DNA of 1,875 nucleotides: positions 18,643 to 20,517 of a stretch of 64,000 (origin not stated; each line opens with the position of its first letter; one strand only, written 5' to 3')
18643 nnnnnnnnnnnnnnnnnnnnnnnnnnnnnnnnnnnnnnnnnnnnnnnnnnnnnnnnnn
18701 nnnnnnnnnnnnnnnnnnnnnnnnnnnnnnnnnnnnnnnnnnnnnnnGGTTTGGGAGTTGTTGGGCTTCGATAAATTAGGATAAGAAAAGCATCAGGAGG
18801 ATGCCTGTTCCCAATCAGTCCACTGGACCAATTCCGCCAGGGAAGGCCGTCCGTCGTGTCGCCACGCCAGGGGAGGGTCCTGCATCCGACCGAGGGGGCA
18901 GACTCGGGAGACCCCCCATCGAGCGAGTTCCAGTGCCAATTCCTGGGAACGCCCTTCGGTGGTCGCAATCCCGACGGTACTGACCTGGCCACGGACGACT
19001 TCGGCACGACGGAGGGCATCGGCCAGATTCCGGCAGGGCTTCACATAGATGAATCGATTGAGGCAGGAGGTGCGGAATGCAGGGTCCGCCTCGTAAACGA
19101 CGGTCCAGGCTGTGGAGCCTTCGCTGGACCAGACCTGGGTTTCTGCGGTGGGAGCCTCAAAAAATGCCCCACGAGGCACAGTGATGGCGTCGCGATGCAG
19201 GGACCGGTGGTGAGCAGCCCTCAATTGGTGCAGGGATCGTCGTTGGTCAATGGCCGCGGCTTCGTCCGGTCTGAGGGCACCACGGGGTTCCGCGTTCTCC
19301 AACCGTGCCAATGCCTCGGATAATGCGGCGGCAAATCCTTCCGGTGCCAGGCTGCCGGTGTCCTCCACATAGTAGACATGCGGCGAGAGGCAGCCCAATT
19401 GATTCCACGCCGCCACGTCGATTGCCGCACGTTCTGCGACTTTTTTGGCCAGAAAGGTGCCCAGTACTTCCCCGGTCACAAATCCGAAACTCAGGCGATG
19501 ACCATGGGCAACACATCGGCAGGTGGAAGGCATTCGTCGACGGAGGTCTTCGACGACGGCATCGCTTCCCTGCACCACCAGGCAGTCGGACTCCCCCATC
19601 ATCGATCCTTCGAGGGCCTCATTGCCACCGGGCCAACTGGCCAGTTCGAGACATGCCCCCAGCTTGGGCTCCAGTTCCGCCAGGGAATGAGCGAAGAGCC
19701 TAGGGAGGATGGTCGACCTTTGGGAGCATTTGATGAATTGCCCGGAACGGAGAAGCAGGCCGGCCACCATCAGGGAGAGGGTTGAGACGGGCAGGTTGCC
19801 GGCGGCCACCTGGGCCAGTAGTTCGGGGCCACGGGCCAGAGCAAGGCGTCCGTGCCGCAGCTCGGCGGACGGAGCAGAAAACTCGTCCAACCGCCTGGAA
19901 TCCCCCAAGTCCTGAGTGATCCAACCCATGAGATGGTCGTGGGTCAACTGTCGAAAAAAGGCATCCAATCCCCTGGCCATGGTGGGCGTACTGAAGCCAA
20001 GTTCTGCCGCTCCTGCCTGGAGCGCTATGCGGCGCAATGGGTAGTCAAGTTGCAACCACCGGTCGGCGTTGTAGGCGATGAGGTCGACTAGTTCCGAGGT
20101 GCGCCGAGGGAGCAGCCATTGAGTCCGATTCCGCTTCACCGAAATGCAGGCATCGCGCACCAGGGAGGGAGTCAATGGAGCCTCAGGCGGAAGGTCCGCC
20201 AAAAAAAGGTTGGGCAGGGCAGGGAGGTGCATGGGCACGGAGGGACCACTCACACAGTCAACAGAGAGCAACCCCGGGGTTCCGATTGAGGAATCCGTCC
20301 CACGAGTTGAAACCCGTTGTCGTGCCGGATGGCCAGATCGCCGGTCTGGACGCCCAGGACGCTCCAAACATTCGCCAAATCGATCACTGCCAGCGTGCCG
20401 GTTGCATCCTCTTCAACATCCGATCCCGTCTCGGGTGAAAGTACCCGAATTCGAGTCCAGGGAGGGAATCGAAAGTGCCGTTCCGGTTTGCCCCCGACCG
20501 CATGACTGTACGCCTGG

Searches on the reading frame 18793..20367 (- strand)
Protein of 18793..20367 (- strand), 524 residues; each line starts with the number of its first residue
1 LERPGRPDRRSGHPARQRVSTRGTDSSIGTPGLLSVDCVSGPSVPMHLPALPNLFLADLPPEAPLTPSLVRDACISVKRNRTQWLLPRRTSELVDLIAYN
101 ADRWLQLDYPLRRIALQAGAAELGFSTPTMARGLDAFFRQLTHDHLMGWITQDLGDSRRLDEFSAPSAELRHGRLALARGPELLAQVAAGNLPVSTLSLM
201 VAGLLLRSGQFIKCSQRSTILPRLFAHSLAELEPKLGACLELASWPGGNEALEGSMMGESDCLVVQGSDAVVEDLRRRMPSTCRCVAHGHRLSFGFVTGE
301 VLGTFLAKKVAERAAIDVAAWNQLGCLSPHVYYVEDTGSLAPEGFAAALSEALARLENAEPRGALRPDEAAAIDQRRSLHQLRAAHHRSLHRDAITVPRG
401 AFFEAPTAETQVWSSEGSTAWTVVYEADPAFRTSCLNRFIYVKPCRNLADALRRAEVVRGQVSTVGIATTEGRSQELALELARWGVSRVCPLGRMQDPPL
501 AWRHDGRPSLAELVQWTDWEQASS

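Call 79: search_protein_families(library=pfam, proteins=[window:18793-20367:-], max_evalue=0.00001)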
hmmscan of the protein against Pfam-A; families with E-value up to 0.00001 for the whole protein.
window:18793-20367:- (524 aa): 1 family
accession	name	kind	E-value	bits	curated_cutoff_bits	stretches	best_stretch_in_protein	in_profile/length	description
PF05893.19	LuxC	-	1.3e-61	209.1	21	1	89-516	5-401/401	Acyl-CoA reductase (LuxC)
